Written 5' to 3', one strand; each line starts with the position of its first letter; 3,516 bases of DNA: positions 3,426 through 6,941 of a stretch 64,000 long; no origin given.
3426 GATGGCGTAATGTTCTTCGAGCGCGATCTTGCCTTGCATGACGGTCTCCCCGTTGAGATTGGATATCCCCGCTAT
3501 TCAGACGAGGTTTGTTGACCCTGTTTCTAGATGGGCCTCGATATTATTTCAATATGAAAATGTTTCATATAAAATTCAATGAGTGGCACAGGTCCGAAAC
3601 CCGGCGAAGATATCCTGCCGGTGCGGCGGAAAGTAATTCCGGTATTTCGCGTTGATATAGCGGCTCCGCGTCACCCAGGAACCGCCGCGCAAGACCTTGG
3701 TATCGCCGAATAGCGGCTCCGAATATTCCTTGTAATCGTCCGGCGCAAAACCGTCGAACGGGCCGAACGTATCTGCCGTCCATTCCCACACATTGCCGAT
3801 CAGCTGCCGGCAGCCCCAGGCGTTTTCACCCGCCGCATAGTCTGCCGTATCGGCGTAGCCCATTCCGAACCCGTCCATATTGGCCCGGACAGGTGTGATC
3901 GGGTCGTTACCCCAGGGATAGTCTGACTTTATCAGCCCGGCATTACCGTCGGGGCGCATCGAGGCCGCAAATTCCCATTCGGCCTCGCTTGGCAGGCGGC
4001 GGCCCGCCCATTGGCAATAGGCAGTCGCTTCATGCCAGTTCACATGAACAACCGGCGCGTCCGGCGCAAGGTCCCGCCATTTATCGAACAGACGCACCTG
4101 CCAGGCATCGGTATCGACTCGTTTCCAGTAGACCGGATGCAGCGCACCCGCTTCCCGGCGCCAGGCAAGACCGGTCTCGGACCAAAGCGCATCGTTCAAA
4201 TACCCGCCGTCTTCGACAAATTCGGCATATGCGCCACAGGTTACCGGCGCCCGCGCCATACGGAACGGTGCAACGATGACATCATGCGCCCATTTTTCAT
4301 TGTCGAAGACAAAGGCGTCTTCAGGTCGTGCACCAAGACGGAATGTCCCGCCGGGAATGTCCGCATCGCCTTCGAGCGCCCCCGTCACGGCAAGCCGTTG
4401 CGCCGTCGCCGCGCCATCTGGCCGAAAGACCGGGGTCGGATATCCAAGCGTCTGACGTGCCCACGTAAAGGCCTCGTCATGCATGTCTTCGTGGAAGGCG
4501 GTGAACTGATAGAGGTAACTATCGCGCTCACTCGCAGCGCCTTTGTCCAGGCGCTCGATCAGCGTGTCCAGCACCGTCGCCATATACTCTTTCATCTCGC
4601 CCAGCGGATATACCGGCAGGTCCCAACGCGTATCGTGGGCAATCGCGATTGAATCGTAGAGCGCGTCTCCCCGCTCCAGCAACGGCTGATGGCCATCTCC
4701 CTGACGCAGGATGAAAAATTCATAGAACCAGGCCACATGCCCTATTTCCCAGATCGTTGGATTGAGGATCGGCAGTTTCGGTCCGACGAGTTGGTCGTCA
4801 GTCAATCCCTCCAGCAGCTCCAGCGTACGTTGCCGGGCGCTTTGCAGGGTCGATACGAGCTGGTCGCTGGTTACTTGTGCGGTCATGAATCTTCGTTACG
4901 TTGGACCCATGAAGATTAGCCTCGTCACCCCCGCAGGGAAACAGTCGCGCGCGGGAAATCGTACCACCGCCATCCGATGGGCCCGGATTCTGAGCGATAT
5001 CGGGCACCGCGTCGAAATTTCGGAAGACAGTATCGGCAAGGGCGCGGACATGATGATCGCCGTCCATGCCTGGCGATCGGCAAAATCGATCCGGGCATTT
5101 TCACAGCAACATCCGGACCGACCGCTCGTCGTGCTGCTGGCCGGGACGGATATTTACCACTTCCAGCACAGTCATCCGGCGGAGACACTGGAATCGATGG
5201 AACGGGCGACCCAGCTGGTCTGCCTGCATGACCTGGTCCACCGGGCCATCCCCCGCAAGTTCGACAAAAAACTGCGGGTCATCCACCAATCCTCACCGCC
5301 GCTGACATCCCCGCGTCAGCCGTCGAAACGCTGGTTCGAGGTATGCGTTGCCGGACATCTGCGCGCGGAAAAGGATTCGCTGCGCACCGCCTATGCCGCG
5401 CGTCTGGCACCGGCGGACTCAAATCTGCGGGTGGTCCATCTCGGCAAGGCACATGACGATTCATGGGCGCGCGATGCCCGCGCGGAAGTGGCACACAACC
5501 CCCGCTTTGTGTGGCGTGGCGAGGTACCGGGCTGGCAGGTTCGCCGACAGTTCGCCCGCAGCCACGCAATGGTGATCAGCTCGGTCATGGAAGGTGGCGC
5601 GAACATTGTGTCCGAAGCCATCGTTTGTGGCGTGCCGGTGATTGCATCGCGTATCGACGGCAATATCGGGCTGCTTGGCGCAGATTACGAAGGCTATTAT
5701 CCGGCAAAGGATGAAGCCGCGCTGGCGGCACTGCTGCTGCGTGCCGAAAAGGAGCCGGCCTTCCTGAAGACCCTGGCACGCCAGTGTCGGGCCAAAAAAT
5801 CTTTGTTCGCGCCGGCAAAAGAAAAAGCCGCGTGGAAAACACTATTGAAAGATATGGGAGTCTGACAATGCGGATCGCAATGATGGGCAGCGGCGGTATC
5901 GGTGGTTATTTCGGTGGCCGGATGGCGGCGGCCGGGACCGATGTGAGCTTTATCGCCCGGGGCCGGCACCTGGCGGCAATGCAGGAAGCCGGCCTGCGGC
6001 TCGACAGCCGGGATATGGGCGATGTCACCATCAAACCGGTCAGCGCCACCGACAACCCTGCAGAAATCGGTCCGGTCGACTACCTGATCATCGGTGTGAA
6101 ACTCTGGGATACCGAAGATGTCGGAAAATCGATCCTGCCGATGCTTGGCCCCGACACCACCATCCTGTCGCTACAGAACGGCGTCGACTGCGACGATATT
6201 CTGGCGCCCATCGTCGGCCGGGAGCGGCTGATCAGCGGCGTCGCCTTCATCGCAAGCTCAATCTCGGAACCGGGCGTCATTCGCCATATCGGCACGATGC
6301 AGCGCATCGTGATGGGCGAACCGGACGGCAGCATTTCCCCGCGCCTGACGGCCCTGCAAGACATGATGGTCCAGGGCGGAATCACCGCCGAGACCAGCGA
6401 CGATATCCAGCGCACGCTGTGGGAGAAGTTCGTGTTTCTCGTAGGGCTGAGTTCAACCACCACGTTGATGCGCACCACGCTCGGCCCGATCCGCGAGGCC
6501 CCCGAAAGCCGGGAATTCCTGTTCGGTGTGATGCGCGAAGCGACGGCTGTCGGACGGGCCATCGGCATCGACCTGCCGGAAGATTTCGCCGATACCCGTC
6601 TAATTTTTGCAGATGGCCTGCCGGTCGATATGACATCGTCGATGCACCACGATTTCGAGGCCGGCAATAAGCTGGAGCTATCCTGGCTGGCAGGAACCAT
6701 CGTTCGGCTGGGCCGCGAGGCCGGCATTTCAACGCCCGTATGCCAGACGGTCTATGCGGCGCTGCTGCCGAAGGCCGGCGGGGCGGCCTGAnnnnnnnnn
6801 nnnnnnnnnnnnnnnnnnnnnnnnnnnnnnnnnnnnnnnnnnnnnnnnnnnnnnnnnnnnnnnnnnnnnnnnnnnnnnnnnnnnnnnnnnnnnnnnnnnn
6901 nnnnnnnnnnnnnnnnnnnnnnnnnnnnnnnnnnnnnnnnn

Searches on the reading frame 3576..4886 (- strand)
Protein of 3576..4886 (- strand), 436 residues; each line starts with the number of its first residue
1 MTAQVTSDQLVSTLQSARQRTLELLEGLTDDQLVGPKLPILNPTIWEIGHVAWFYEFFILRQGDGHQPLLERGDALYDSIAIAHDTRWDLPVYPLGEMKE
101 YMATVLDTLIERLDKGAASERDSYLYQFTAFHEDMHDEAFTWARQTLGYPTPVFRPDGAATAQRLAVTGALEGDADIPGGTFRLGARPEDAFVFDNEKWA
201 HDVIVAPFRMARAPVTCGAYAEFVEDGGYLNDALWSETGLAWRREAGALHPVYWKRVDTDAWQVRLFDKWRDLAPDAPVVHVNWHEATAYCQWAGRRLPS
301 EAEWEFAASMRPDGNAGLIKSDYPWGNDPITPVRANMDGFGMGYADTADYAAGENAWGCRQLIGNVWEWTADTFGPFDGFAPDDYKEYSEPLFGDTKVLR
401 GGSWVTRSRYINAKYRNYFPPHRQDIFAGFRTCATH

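Call 9: search_protein_families(library=ncbifam, proteins=[window:3576-4886:-])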
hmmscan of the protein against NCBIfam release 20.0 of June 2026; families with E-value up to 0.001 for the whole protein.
window:3576-4886:- (436 aa): 8 families
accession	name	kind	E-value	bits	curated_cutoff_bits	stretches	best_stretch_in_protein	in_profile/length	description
NF041186.1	SenA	equivalog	1e-148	495.8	420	1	5-434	3-382/382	selenoneine synthase SenA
TIGR03440.2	egtB_TIGR03440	equivalog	5.9e-97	325.4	360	1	11-432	2-412/413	ergothioneine biosynthesis protein EgtB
TIGR04344.1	ovoA_Nterm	equivalog_domain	5.1e-40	137.7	400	1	176-432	192-443/444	5-histidylcysteine sulfoxide synthase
TIGR04373.1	egtB_X_signatur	signature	7e-25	86.9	71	1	385-434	1-50/50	EgtB-related enzyme signature domain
TIGR03525.2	GldK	equivalog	3e-19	69.6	350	1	276-434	219-405/408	T9SS ring complex lipoprotein PorK/GldK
NF051459.1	pyoverdine_PvdO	equivalog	5.5e-11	42.1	500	1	177-432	39-276/280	dihydropyoverdine dehydrogenase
TIGR03524.1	GldJ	equivalog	1.6e-07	30.4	458.2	0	173-294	60-178/559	gliding motility lipoprotein GldJ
TIGR02171.1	Fb_sc_TIGR02171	subfamily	0.00028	19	544.35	1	293-416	156-260/912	TIGR02171 family lipoprotein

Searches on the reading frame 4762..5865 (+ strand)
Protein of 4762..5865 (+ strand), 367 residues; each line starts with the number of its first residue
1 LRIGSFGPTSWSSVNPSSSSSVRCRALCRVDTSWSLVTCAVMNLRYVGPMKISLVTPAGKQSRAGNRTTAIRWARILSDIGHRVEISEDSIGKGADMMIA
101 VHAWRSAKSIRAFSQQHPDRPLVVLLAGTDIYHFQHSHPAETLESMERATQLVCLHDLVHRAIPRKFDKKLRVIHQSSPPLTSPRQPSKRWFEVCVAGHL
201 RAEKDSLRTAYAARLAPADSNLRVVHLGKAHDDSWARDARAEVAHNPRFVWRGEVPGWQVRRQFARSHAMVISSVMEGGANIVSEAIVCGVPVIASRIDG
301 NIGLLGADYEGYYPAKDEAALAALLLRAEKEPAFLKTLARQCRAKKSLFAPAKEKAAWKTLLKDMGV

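Call 9: search_protein_families(library=ncbifam, proteins=[window:4762-5865:+])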
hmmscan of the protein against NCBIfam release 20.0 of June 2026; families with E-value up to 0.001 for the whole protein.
window:4762-5865:+ (367 aa): 8 families
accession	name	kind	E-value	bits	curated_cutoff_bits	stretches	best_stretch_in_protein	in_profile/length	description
TIGR04348.1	TIGR04348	equivalog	1.3e-121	405.4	300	1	52-363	1-309/310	selenoneine biosynthesis selenosugar synthase SenB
NF038229.1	Glyco4_Geo_Pelo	equivalog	4.4e-34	118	400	1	51-364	1-335/338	GPMC system family 4 glycosyltransferase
TIGR03088.1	stp2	hypoth_equivalog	1.1e-08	34.5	409.05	1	266-345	272-352/374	TIGR03088 family PEP-CTERM/XrtA system glycosyltransferase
NF041876.1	EPS_EpsE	equivalog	1.4e-08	34.4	400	1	253-345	282-375/389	exopolysaccharide biosynthesis GT4 family glycosyltransferase EpsE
NF047684.1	TeichurnBiosyTuaC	equivalog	3.1e-05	23.1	550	1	215-318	241-341/391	teichuronic acid biosynthesis protein TuaC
NF007396.0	PRK09922.1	equivalog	6.4e-05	22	385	1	198-305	189-299/361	lipopolysaccharide 1,6-galactosyltransferase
TIGR04047.1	MSMEG_0565_glyc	hypoth_equivalog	7e-05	22.1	259.85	1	248-333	258-343/373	MSMEG_0565 family glycosyltransferase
NF041010.1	glycosy_Agl16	equivalog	0.00037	19.5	575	0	265-303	252-290/352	glycosylation protein Agl16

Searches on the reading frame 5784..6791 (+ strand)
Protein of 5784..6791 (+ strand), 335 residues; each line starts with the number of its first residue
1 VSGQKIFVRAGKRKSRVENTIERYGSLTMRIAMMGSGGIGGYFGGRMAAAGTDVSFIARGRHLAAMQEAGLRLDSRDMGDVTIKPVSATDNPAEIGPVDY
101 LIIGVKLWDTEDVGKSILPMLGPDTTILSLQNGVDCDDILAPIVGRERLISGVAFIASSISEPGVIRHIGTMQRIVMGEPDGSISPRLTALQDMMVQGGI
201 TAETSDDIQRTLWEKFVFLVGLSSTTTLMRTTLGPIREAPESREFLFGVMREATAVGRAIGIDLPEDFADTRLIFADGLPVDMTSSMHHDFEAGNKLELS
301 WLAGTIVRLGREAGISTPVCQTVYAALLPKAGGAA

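Call 9: search_protein_families(library=ncbifam, proteins=[window:5784-6791:+])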
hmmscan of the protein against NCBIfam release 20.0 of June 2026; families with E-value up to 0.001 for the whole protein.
window:5784-6791:+ (335 aa): 16 families
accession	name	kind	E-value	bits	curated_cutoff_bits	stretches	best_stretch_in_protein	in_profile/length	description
NF005091.0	PRK06522.2-2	equivalog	2.3e-70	237.2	252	1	29-327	2-293/302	2-dehydropantoate 2-reductase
TIGR00745.1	apbA_panE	subfamily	1.9e-69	234.2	141.35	1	30-328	1-299/305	2-dehydropantoate 2-reductase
NF005094.0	PRK06522.2-5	equivalog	5.2e-68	229.6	382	1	29-326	1-297/307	2-dehydropantoate 2-reductase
NF005089.0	PRK06522.1-4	subfamily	1.7e-64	218.3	223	2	134-327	124-314/326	2-dehydropantoate 2-reductase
NF004887.0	PRK06249.1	equivalog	3.5e-56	190.7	360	1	28-327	5-307/316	putative 2-dehydropantoate 2-reductase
NF006083.0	PRK08229.1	equivalog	9e-35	120.2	371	2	29-220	3-190/341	2-dehydropantoate 2-reductase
NF005092.1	PRK06522.2-3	equivalog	1.9e-31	109.4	500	1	29-326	1-290/296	2-dehydropantoate 2-reductase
NF005088.0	PRK06522.1-2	subfamily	4.5e-31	108.1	371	1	29-323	1-294/308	2-dehydropantoate 2-reductase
NF004311.0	PRK05708.1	equivalog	4.2e-22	78.4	378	1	28-327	2-293/305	putative 2-dehydropantoate 2-reductase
NF009541.0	PRK12921.1-1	equivalog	1.9e-20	73.3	338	1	29-327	6-289/297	oxidoreductase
NF009542.0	PRK12921.1-4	equivalog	4.3e-19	68.9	288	1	29-328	2-280/286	oxidoreductase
NF009543.0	PRK12921.1-5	equivalog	2.5e-17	63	339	1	29-322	1-294/305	oxidoreductase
NF005087.0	PRK06522.1-1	equivalog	1.5e-15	57.1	351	1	29-326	1-284/296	2-dehydropantoate 2-reductase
NF005093.0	PRK06522.2-4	equivalog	4.6e-14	52.5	308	1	28-327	3-293/304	2-dehydropantoate 2-reductase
NF000942.0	PRK00094.1-4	subfamily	0.00011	21.6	257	0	29-136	3-111/334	NAD(P)H-dependent glycerol-3-phosphate dehydrogenase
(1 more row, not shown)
